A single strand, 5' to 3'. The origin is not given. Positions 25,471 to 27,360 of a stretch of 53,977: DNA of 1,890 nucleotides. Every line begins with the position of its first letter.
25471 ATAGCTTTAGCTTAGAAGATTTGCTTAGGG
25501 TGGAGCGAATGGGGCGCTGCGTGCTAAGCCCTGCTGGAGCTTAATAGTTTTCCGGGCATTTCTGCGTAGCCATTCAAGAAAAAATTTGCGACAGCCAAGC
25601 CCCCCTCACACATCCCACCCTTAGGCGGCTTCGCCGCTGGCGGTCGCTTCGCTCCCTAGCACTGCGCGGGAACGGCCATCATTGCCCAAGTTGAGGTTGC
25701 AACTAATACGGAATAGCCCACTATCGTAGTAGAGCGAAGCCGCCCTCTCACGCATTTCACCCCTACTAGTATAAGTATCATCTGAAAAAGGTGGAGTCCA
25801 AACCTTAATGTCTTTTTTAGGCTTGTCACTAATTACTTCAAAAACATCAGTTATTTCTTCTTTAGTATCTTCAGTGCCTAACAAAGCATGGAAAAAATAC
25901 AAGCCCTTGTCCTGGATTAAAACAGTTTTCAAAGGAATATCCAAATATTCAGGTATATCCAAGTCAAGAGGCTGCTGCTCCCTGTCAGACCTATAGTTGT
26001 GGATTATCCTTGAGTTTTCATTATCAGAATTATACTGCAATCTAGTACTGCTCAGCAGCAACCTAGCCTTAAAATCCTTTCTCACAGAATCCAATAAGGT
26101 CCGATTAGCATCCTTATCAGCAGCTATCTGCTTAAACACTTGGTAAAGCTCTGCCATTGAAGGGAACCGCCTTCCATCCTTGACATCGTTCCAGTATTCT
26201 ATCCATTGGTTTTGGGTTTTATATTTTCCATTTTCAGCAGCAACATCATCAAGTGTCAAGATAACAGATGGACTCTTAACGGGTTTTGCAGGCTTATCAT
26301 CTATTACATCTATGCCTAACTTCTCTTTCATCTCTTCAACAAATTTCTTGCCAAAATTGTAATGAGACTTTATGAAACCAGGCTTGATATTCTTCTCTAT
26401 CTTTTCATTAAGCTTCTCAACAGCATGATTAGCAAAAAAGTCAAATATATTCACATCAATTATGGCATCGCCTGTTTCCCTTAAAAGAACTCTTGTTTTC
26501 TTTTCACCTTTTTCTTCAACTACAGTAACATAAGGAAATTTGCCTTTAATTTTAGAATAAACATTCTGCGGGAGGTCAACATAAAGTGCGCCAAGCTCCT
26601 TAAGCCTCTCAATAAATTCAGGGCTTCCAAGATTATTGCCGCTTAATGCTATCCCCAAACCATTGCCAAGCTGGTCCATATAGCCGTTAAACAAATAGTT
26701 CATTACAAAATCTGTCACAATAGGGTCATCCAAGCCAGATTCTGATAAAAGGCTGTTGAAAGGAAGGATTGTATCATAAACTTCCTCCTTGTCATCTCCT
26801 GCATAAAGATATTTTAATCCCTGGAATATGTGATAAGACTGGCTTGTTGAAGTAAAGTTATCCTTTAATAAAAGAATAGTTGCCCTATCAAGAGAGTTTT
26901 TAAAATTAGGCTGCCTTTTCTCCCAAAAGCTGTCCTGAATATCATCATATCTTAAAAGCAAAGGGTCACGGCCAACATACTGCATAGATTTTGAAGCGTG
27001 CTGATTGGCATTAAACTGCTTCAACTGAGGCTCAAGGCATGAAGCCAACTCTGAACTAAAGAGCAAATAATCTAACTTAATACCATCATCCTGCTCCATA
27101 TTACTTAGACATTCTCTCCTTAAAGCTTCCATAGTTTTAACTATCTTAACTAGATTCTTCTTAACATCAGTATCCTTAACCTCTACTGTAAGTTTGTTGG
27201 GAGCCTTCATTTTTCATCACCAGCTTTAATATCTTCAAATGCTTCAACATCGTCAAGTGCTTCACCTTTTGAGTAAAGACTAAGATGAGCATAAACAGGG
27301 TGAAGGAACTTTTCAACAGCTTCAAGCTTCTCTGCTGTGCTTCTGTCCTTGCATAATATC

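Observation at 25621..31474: DGR targets are the distal cistrons of a coupled radical SAM - tandem AAA+ - unknown - VP2 - VP1 operon next to LonB; the variable proteins appear cytoplasmic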

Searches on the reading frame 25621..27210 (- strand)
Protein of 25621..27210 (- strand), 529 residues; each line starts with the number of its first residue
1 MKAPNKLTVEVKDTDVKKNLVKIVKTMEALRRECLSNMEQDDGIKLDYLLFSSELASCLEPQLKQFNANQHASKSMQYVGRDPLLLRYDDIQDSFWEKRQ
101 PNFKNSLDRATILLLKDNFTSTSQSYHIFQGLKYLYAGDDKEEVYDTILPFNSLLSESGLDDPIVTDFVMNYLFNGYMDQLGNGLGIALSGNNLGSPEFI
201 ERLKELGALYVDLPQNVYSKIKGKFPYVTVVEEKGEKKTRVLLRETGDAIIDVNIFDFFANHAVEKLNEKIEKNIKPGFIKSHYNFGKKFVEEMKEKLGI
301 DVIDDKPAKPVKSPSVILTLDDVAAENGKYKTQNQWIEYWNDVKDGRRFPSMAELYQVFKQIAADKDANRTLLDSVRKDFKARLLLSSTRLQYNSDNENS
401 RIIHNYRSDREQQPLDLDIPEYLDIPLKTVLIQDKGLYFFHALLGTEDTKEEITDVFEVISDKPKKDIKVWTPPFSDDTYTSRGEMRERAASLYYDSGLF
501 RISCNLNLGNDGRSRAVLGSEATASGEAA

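Call 4: search_protein_families(library=pfam, proteins=[window:25621-27210:-], max_evalue=0.01)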
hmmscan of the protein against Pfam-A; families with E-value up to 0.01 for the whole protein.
window:25621-27210:- (529 aa): 0 families

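Call 10: search_protein_families(library=ncbifam, proteins=[window:25621-27210:-], max_evalue=0.01)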
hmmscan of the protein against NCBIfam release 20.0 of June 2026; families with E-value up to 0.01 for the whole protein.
window:25621-27210:- (529 aa): 0 families

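Call 11: search_protein_families(library=padloc, proteins=[window:25621-27210:-], max_evalue=0.01)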
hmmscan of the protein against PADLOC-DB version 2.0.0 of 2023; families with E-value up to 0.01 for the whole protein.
window:25621-27210:- (529 aa): 0 families

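Call 29: search_solved_structures(query=window:25621-27210:-, max_evalue=10)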
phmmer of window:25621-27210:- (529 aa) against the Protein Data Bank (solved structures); distinct sequences matched with E-value up to 10: 0.

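Call 34: find_homologous_proteins(query=window:25621-27210:-)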
Query window:25621-27210:- (529 aa): 6 proteins with E <= 0.001 among 8000 candidates.
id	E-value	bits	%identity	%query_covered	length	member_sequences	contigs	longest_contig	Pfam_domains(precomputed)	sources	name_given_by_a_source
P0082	0.0e+0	1189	100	100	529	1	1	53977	-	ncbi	ncbi:MAG: hypothetical protein ABIB71_04830 [Candidatus Woesearchaeota archaeon]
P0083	1.9e-154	533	50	97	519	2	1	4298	-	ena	-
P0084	1.9e-112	395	41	98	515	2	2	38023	-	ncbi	-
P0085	5.8e-102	360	39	97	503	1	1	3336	-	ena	-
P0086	1.2e-95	339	38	96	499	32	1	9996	-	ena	-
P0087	1.1e-71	260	31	99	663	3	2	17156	-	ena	-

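Call 38: find_homologous_proteins(query=A3)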
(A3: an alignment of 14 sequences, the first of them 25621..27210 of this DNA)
Query A3 (14 sequences) (529 aa, profile of the alignment): 6 proteins with E <= 0.001 among 8000 candidates.
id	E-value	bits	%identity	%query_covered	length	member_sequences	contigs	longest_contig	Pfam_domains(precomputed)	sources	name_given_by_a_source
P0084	5.1e-208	710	41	98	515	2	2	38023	-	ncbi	-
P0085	3.8e-198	678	39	97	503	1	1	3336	-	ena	-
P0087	1.3e-188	646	31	99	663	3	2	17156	-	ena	-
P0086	5.6e-186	638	38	96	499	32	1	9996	-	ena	-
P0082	1.5e-182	626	100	100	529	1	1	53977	-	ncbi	ncbi:MAG: hypothetical protein ABIB71_04830 [Candidatus Woesearchaeota archaeon]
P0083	1.5e-173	597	50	97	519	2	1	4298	-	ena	-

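Call 61: predict_structure(alignment_id=A4)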
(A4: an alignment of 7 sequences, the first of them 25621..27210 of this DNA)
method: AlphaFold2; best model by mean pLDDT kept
length: 529 residues; sequences in the alignment: 7
mean_pLDDT: 63.2   pTM: 0.42
mean pLDDT of the five models: 63.2, 61.7, 60.2, 53.5, 53.0
residues with pLDDT >= 90: 57; 70-90: 183; 50-70: 114; < 50: 175
segments of 3 or more residues with pLDDT < 50: 1-11, 36-41, 141-195, 205-209, 245-328, 520-529
pLDDT, mean of each block of 10 residues (from residue 1): 30 67 80 49 57 79 81 82 69 66 85 74 81 72 44 31 37 35 27 44 48 59 64 55 49 40 37 28 37 43 29 34 47 73 70 87 81 75 75 87 85 88 92 93 94 94 92 75 82 84 72 54 33
secondary structure, 60 per line:
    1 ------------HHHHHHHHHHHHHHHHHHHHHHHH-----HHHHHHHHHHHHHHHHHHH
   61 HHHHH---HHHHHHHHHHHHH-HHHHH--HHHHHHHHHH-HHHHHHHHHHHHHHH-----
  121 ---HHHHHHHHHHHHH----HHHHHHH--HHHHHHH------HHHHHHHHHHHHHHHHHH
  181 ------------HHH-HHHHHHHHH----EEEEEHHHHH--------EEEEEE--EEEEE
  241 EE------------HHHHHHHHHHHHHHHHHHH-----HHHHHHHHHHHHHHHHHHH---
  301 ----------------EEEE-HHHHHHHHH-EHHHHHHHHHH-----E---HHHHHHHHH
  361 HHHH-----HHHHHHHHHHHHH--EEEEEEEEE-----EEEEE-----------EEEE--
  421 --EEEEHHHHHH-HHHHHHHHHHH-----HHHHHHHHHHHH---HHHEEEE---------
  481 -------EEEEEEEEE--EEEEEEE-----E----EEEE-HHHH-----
elements in order: H13-36 H42-65 H69-81 H83-87 H90-99 H101-115 H124-136 H141-147 H150-156 H163-180 H197-205 E210-214 H215-219 E228-233 E236-242 H255-273 H279-297 E317-320 H322-330 H333-342 H352-364 H370-382 E385-393 E399-403 E415-418 E423-426 H427-432 H434-444 H450-461 E468-471 E488-496 E499-505 E516-519 H521-524

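Call 64: fold_search(model_id=the predicted structure, library=pdb)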
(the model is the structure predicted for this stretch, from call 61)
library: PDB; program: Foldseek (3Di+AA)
matches with E <= 10: 312; with E <= 0.001: 0
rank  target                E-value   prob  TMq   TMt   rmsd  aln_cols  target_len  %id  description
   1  5gjq_P                2.7e-01  0.06  0.07  0.09  21.1       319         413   11  Structure of the human 26S proteasome bound to USP14-UbAl (released 2016-08-17)
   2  6ygj_F                4.5e-01  0.25  0.11  0.23  16.4       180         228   16  small-molecule stabilizer of 14-3-3 and the Carbohydrate Response Element Binding Protein (ChREBP) protein-protein int (released 2020-09-16)
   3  8ywi_A                4.8e-01  0.03  0.08  0.05  27.3       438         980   10  The structure of ASFV DNA polymerase in replicating state (released 2025-02-05)
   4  5vxj_C                5.9e-01  0.11  0.12  0.19  20.2       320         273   14  2.50 A resolution structure of IpaD from Shigella flexneri in complex with single-domain antibody JMK-E3 (released 2017-08-30)
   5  5ok9_F                6.2e-01  0.23  0.12  0.24  15.8       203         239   10  CH1 chimera of human 14-3-3 sigma with the HSPB6 phosphopeptide in a conformation with swapped phosphopeptides (released 2017-10-11)
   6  9lcq_A                6.8e-01  0.02  0.08  0.04  25.9       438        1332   10  PvdL-E2-C3-A3(R3393A) in complex with MLP (NRPS cross-module) (released 2026-01-07)
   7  4v9r_AH               7.2e-01  0.89  0.07  0.25   3.9        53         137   17  Crystal structure of antibiotic DITYROMYCIN bound to 70S ribosome (released 2014-07-09)
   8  7tve_G                7.2e-01  0.06  0.09  0.15  36.4       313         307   13  ATP and DNA bound SMC5/6 core complex (released 2022-06-22)
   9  4c0d_A                8.0e-01  0.06  0.11  0.11  24.8       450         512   13  Structure of the NOT module of the human CCR4-NOT complex (CNOT1-CNOT2-CNOT3) (released 2013-10-09)
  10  1sei_A                8.4e-01  0.90  0.08  0.29   2.9        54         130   13  STRUCTURE OF 30S RIBOSOMAL PROTEIN S8 (released 1997-03-12)
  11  5ltw_A                8.4e-01  0.08  0.08  0.14  15.3       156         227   12  Complex of human 14-3-3 sigma CLU1 mutant with phosphorylated heat shock protein B6 (released 2017-02-01)
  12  5fu6_A                8.4e-01  0.04  0.10  0.10  24.7       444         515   11  NOT module of the human CCR4-NOT complex (Crystallization mutant) (released 2016-03-23)
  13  7zoq_A                8.4e-01  0.02  0.10  0.08  24.1       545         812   12  Cryo-EM structure of a CRISPR effector in complex with a caspase regulator (released 2022-11-30)
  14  8fmw_H                8.9e-01  0.80  0.09  0.29   4.6        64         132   22  The structure of a hibernating ribosome in the Lyme disease pathogen (released 2023-11-08)
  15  1fjg_H                9.8e-01  0.82  0.07  0.25   3.9        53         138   17  STRUCTURE OF THE THERMUS THERMOPHILUS 30S RIBOSOMAL SUBUNIT IN COMPLEX WITH THE ANTIBIOTICS STREPTOMYCIN, SPECTINOMYCI (released 2000-09-25)
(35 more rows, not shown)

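Call 65: search_protein_representatives(alignment_id=A4)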
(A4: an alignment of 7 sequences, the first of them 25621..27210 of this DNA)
Query: 7 sequences, 515 profile positions. Proteins with E-value up to 0.001 (for the whole library): 719; up to 1e-10: 503; up to 1e-30: 163. The best 150 are listed.
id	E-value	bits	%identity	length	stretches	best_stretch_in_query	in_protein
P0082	1.4e-237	805.9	-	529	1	1-514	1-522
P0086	4.1e-236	801.0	-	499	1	11-513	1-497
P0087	1.3e-231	786.1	-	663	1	1-513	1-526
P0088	2.1e-181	620.5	-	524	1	2-510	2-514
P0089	4.2e-163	560.1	-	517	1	8-508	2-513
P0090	1.5e-143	495.6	-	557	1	1-510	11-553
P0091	1.8e-140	485.4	-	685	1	1-510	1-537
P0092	1.9e-139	482.1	-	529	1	1-510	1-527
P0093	2.8e-139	481.5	-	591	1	1-510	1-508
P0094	3.0e-123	428.6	-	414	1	113-508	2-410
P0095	6.5e-114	397.8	-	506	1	1-510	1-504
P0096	7.2e-107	374.6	-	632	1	5-510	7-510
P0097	2.9e-98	346.2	-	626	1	4-509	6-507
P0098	4.0e-91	322.6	-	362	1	2-299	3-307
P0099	7.2e-91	321.8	-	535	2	8-298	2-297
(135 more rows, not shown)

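Call 72: search_protein_families(library=pfam, alignment_id=A7, max_evalue=0.01)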
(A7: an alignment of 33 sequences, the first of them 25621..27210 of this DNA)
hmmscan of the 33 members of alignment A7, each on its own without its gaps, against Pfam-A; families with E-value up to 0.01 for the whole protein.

A. member 1, window:25621-27210:- (529 aa): 0 families

B. families by the number of members that match (of 33 scanned): 5 families
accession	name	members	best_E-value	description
PF20649.3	COG5_C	1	0.00064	Conserved oligomeric Golgi complex subunit 5, C-terminal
PF05256.17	UPF0223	1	0.0018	Uncharacterised protein family (UPF0223)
PF10275.15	Peptidase_C65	1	0.0023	Peptidase C65 Otubain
PF24739.1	DUF7690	1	0.0078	Domain of unknown function (DUF7690)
PF06936.16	Selenoprotein_S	1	0.0091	Selenoprotein S (SelS)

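Call 73: search_solved_structures(query=A7, max_evalue=10)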
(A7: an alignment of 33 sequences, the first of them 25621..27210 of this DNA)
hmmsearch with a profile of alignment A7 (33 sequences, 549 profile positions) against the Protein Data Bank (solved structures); distinct sequences matched with E-value up to 10: 1.
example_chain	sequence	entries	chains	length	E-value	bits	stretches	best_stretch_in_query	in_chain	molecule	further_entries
3ajc_A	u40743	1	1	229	0.031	16.7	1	258-412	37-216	Flagellar motor switch protein fliG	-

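Call 74: list_cluster_members(proteins=[P0086])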
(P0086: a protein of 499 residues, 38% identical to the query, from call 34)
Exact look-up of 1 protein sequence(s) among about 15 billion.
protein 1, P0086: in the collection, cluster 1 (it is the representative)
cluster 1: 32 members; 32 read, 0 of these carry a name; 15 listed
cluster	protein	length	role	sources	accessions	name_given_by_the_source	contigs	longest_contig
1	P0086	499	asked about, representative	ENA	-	-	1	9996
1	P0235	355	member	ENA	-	-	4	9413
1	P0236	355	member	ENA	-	-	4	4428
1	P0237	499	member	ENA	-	-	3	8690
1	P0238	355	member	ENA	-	-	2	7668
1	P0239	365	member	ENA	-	-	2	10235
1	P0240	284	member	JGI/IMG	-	-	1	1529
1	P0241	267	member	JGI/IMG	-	-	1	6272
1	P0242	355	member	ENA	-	-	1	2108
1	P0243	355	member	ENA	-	-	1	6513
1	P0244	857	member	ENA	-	-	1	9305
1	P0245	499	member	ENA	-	-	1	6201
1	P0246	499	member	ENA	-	-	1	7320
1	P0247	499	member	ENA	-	-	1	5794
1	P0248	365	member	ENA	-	-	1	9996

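Call 94: search_protein_families(library=phrogs, proteins=[window:25621-27210:-], max_evalue=0.01)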
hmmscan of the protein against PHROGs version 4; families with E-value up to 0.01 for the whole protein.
window:25621-27210:- (529 aa): 0 families
